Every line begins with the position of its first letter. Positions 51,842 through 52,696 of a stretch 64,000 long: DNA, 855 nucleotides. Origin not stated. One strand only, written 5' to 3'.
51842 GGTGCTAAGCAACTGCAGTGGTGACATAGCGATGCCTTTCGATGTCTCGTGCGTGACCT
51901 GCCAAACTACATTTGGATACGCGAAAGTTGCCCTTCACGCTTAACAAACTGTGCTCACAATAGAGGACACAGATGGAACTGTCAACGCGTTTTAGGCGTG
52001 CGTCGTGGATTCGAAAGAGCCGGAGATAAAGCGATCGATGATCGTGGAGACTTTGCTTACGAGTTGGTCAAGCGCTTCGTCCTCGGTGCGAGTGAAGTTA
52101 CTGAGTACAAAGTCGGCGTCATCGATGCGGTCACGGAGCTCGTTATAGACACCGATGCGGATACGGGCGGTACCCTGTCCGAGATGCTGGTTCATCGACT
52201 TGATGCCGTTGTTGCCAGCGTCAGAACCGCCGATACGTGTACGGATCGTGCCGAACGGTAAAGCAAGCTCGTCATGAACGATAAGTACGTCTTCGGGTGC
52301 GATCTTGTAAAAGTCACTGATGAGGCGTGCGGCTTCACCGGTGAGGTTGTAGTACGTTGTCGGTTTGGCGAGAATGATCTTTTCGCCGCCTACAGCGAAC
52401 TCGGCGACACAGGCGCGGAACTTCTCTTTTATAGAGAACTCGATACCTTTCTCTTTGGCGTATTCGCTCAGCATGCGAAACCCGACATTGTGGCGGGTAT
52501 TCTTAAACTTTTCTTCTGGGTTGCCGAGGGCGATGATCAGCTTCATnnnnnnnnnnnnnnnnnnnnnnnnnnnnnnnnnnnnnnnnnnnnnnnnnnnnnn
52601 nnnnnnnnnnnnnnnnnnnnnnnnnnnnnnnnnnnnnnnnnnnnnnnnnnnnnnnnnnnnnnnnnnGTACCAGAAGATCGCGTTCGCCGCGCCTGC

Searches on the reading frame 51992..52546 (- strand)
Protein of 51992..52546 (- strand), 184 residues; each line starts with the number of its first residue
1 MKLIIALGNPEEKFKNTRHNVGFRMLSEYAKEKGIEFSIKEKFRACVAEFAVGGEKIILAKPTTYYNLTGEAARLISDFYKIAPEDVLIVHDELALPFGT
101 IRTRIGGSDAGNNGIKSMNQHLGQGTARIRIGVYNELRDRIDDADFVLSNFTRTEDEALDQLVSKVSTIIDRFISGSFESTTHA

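Call 14: search_protein_families(library=pfam, proteins=[window:51992-52546:-], max_evalue=0.01)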
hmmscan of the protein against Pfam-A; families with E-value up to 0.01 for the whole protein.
window:51992-52546:- (184 aa): 1 family
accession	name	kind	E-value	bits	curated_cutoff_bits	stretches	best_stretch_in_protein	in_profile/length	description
PF01195.25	Pept_tRNA_hydro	-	2.7e-52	177.7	27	1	3-181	1-178/183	Peptidyl-tRNA hydrolase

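Call 79: find_homologous_proteins(query=window:51992-52546:-, max_evalue=1e-30)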
Query window:51992-52546:- (184 aa): 2444 proteins with E <= 1e-30 among 3656 candidates; the best 120 are listed.
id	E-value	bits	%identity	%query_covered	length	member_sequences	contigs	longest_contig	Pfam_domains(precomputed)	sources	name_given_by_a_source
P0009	3.9e-115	400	100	100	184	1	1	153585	PF01195.26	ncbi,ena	-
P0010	4.7e-106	370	92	99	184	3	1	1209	PF01195.26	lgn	-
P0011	2.2e-99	348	84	100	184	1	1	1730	PF01195.26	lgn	-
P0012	4.7e-98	344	83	99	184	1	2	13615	PF01195.26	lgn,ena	-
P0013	1.6e-97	342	84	100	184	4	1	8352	PF01195.26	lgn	-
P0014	1.7e-97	342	83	99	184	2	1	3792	PF01195.26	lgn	-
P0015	2.1e-97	342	84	100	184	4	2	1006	PF01195.26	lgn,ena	-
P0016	4.1e-96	338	82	100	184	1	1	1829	PF01195.26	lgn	-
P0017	2.7e-95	335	81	100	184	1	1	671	PF01195.26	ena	-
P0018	5.7e-95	334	79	100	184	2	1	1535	PF01195.26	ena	-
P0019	6.8e-95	334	80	100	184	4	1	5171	PF01195.26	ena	-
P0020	5.4e-94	331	79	100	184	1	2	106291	PF01195.26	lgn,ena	-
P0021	5.6e-94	331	80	99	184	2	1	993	PF01195.26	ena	-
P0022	2.6e-93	329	80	100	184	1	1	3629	PF01195.26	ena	-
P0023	6.8e-93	327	80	100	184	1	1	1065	PF01195.26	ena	-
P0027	5.0e-91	321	78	99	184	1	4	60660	PF01195.26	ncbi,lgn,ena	-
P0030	1.1e-89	317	77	100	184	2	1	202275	PF01195.26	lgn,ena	-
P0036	6.0e-87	308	74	99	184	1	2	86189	PF01195.26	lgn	-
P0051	8.7e-84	298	73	100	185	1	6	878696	PF01195.26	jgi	jgi:PTH1 family peptidyl-tRNA hydrolase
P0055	2.2e-83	296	74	99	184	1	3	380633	PF01195.26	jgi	jgi:PTH1 family peptidyl-tRNA hydrolase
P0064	5.9e-82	292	71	100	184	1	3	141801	PF01195.26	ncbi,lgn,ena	-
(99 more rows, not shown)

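Call 80: find_encoding_contigs(protein=P0012, flank=4000, max_places=1)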
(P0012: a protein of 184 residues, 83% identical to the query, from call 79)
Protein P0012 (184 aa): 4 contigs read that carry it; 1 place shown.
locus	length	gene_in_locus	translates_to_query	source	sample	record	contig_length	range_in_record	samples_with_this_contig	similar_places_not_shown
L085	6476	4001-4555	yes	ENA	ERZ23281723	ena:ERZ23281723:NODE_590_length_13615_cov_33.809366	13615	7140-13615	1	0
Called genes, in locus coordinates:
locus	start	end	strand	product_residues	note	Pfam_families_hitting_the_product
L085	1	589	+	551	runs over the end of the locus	PF00989:PAS, PF08448:PAS_4, PF13426:PAS_9 (weak), PF00512:HisKA, PF02518:HATPase_c, PF13581:HATPase_c_2 (faint)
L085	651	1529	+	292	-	PF00072:Response_reg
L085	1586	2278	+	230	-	PF01479:S4 (weak), PF00849:PseudoU_synth_2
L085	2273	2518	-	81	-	-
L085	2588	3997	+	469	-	PF00009:GTP_EFTU (weak), PF00071:Ras (faint), PF00350:Dynamin_N (faint), PF01926:MMR_HSR1, PF02421:FeoB_N, PF01926:MMR_HSR1, PF02421:FeoB_N, PF14714:KH_dom-like, +4 more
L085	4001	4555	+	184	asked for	PF01195:Pept_tRNA_hydro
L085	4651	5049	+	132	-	-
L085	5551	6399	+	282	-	PF02481:DNA_processg_A, PF18306:LDcluster4 (weak)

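Call 81: find_encoding_contigs(protein=P0020, flank=4000, max_places=1)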
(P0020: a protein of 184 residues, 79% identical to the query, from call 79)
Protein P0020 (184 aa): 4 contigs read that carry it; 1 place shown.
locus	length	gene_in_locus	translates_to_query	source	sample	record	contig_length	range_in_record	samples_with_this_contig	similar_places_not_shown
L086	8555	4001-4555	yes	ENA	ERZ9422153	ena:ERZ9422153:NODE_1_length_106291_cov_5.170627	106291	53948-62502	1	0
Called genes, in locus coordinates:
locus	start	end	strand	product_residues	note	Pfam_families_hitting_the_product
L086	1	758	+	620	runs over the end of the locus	PF00989:PAS, PF08448:PAS_4, PF13426:PAS_9 (weak), PF00512:HisKA, PF02518:HATPase_c, PF13581:HATPase_c_2 (faint)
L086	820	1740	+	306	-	PF00072:Response_reg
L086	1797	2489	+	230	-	PF01479:S4 (weak), PF00849:PseudoU_synth_2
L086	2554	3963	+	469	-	PF00009:GTP_EFTU (weak), PF00071:Ras (faint), PF01926:MMR_HSR1, PF02421:FeoB_N, PF01926:MMR_HSR1, PF02421:FeoB_N, PF04548:AIG1 (weak), PF14714:KH_dom-like, +4 more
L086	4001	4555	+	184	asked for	PF01195:Pept_tRNA_hydro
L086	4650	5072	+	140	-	-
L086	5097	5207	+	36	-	-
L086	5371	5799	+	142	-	-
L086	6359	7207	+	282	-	PF02481:DNA_processg_A, PF18306:LDcluster4 (faint)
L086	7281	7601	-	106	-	-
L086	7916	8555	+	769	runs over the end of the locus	PF01751:Toprim, PF01131:Topoisom_bac, PF13368:Toprim_C_rpt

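Call 82: find_encoding_contigs(protein=P0027, flank=4000, max_places=1)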
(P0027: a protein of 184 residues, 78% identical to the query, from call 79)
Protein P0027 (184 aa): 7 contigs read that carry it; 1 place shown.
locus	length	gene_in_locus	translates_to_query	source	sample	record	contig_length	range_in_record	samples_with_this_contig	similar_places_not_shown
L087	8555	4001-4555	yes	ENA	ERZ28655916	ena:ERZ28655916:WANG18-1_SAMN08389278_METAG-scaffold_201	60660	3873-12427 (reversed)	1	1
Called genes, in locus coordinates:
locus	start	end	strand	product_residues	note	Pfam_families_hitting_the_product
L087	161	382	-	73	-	-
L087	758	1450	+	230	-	PF01479:S4 (faint), PF00849:PseudoU_synth_2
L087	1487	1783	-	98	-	-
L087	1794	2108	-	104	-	-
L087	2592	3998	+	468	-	PF00005:ABC_tran (faint), PF00009:GTP_EFTU (weak), PF00071:Ras (faint), PF01926:MMR_HSR1, PF02421:FeoB_N, PF01926:MMR_HSR1, PF02421:FeoB_N, PF14714:KH_dom-like, +5 more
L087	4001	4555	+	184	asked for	PF01195:Pept_tRNA_hydro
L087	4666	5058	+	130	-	-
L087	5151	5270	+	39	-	-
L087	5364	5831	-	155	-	-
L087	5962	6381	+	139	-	-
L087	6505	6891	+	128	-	-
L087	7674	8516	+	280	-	PF02481:DNA_processg_A, PF18306:LDcluster4 (weak), PF17782:WHD_DprA (weak)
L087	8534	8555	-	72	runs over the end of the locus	-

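Call 83: find_encoding_contigs(protein=P0030, flank=4000, max_places=1)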
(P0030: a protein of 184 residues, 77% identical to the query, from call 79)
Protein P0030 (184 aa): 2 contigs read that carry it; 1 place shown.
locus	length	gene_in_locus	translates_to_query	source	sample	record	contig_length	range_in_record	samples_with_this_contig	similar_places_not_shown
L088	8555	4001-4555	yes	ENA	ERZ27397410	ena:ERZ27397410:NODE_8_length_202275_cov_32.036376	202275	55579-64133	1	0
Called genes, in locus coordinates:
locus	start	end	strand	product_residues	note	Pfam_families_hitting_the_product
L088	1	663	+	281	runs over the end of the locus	PF00072:Response_reg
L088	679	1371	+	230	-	PF00849:PseudoU_synth_2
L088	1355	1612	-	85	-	-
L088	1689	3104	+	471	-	PF00005:ABC_tran (faint), PF00009:GTP_EFTU (weak), PF01926:MMR_HSR1, PF02421:FeoB_N, PF09439:SRPRB (weak), PF01926:MMR_HSR1, PF02421:FeoB_N, PF14714:KH_dom-like, +7 more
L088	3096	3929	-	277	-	-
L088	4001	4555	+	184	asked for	PF01195:Pept_tRNA_hydro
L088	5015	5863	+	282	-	PF02481:DNA_processg_A, PF17782:WHD_DprA (weak)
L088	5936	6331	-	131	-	-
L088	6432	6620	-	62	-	-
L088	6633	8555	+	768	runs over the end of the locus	PF01751:Toprim, PF01131:Topoisom_bac, PF13368:Toprim_C_rpt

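Call 84: find_encoding_contigs(protein=P0036, flank=4000, max_places=1)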
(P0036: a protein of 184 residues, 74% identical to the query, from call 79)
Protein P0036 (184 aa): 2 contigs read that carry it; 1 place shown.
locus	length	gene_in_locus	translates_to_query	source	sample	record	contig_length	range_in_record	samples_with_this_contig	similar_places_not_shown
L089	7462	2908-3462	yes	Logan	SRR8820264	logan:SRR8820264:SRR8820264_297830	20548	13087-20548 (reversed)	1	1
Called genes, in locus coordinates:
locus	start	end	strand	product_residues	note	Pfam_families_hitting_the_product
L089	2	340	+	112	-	?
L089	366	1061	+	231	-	PF01479:S4 (weak), PF00849:PseudoU_synth_2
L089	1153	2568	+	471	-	PF00005:ABC_tran (faint), PF00009:GTP_EFTU (weak), PF00071:Ras (weak), PF01926:MMR_HSR1, PF02421:FeoB_N, PF01926:MMR_HSR1, PF02421:FeoB_N, PF14714:KH_dom-like, +6 more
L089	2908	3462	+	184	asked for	PF01195:Pept_tRNA_hydro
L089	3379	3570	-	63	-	-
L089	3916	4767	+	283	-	PF02481:DNA_processg_A, PF18306:LDcluster4 (faint)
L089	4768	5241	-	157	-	-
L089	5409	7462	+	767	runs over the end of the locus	PF01751:Toprim, PF01131:Topoisom_bac, PF13368:Toprim_C_rpt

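Call 85: find_encoding_contigs(protein=P0051, flank=4000, max_places=1)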
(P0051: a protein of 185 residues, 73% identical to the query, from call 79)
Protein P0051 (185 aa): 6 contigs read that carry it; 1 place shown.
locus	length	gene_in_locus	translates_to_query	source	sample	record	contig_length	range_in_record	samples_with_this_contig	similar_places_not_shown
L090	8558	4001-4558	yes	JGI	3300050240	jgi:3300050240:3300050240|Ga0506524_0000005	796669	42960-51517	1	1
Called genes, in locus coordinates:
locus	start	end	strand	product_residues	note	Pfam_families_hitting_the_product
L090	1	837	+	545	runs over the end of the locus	PF00989:PAS, PF00512:HisKA, PF02518:HATPase_c, PF13581:HATPase_c_2 (weak)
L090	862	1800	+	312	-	PF00072:Response_reg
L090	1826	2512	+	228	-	PF01479:S4 (weak), PF00849:PseudoU_synth_2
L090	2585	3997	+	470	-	PF00009:GTP_EFTU (weak), PF00071:Ras (weak), PF01926:MMR_HSR1, PF02421:FeoB_N, PF09439:SRPRB (weak), PF01926:MMR_HSR1, PF02421:FeoB_N, PF14714:KH_dom-like, +6 more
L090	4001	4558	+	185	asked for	PF01195:Pept_tRNA_hydro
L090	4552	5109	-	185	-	PF00583:Acetyltransf_1, PF13508:Acetyltransf_7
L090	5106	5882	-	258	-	PF03059:NAS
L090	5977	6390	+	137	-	PF01475:FUR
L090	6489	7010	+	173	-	-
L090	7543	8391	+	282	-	PF02481:DNA_processg_A, PF18306:LDcluster4 (faint), PF17782:WHD_DprA (weak)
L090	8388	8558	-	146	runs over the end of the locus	-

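Call 86: find_encoding_contigs(protein=P0055, flank=4000, max_places=1)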
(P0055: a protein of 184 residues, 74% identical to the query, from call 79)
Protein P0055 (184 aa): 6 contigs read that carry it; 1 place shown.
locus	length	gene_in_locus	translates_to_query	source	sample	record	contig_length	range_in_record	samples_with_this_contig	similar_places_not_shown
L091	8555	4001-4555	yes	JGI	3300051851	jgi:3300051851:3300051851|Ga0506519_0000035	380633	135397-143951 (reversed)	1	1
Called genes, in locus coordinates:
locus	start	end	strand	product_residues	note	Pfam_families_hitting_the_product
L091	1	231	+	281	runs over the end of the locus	PF00072:Response_reg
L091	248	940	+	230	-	PF01479:S4 (weak), PF00849:PseudoU_synth_2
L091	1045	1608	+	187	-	-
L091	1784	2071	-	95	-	-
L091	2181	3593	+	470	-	PF00009:GTP_EFTU (weak), PF00071:Ras (weak), PF01926:MMR_HSR1, PF02421:FeoB_N, PF09439:SRPRB (weak), PF01926:MMR_HSR1, PF02421:FeoB_N, PF14714:KH_dom-like, +5 more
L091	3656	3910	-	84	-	-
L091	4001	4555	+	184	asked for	PF01195:Pept_tRNA_hydro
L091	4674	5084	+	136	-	-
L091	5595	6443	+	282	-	PF02481:DNA_processg_A, PF18306:LDcluster4 (weak), PF17782:WHD_DprA (weak)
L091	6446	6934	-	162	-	-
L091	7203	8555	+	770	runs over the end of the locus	PF01751:Toprim, PF01131:Topoisom_bac, PF13368:Toprim_C_rpt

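Call 87: find_encoding_contigs(protein=P0064, flank=4000, max_places=1)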
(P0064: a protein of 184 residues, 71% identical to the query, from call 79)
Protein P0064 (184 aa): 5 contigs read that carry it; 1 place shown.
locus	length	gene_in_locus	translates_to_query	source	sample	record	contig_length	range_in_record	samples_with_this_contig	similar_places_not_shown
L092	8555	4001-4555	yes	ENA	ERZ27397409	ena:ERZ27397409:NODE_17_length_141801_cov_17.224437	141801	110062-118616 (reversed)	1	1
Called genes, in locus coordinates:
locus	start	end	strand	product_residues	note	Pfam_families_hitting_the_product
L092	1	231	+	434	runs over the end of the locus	PF00989:PAS, PF13426:PAS_9 (weak), PF00512:HisKA, PF02518:HATPase_c, PF13581:HATPase_c_2 (weak)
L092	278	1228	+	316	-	PF00072:Response_reg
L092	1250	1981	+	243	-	PF01479:S4 (weak), PF00849:PseudoU_synth_2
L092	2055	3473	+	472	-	PF00009:GTP_EFTU (weak), PF00071:Ras (faint), PF01926:MMR_HSR1, PF02421:FeoB_N, PF09439:SRPRB (weak), PF01926:MMR_HSR1, PF02421:FeoB_N, PF14714:KH_dom-like, +4 more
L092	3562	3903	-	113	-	-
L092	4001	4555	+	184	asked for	PF01195:Pept_tRNA_hydro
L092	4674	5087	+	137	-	-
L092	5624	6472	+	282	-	PF02481:DNA_processg_A, PF18306:LDcluster4 (faint), PF17782:WHD_DprA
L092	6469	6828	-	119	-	-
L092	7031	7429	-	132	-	-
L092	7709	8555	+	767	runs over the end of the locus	PF01751:Toprim, PF01131:Topoisom_bac, PF13368:Toprim_C_rpt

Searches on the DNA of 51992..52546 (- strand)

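Call 90: search_with_rna_model(model_id=R1, sources=[L085, L086, L087, L088, L089, L090, L091, L092], max_evalue=1, filters=off)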
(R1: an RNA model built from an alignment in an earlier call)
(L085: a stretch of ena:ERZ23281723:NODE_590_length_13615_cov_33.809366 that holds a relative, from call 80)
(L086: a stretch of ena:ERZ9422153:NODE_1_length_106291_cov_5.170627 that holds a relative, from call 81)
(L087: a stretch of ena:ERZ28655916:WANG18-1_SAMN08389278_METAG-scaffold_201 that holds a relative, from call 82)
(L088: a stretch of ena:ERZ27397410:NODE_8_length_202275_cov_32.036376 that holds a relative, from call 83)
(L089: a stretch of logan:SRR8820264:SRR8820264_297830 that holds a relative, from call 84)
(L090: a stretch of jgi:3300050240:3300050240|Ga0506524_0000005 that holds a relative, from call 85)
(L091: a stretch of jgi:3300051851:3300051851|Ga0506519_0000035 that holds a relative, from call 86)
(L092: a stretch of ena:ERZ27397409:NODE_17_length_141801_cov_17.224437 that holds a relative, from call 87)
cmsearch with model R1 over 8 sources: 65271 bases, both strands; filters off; matches with E-value up to 1: 12.
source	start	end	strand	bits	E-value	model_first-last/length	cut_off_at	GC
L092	4594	4662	+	80.2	2.3e-21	1-68/68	no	0.55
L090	6447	6503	+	50.9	8.4e-13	1-68/68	no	0.51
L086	5289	5346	+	47.6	7.5e-12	1-68/68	no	0.52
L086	4592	4649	+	45.3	3.6e-11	1-68/68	no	0.47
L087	6456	6496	+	44.5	6.1e-11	1-68/68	no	0.46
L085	4581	4630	+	37.3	8e-09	1-68/68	no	0.5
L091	4601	4652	+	25.5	2.2e-05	1-68/68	no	0.46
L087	5905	5930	+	17.3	0.0056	3-53/68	no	0.5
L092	5085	5127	-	14.1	0.046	1-68/68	no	0.65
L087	4625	4649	+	11.1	0.35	1-68/68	no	0.52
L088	2919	2957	-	10.5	0.55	1-68/68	no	0.49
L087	6526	6559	+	10.1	0.68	6-50/68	no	0.62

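Call 98: search_rna_families(sources=[L088, L089, L067, L015, L046, L024, L035, L003, L001, L042, L070, L073], threshold=gathering)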
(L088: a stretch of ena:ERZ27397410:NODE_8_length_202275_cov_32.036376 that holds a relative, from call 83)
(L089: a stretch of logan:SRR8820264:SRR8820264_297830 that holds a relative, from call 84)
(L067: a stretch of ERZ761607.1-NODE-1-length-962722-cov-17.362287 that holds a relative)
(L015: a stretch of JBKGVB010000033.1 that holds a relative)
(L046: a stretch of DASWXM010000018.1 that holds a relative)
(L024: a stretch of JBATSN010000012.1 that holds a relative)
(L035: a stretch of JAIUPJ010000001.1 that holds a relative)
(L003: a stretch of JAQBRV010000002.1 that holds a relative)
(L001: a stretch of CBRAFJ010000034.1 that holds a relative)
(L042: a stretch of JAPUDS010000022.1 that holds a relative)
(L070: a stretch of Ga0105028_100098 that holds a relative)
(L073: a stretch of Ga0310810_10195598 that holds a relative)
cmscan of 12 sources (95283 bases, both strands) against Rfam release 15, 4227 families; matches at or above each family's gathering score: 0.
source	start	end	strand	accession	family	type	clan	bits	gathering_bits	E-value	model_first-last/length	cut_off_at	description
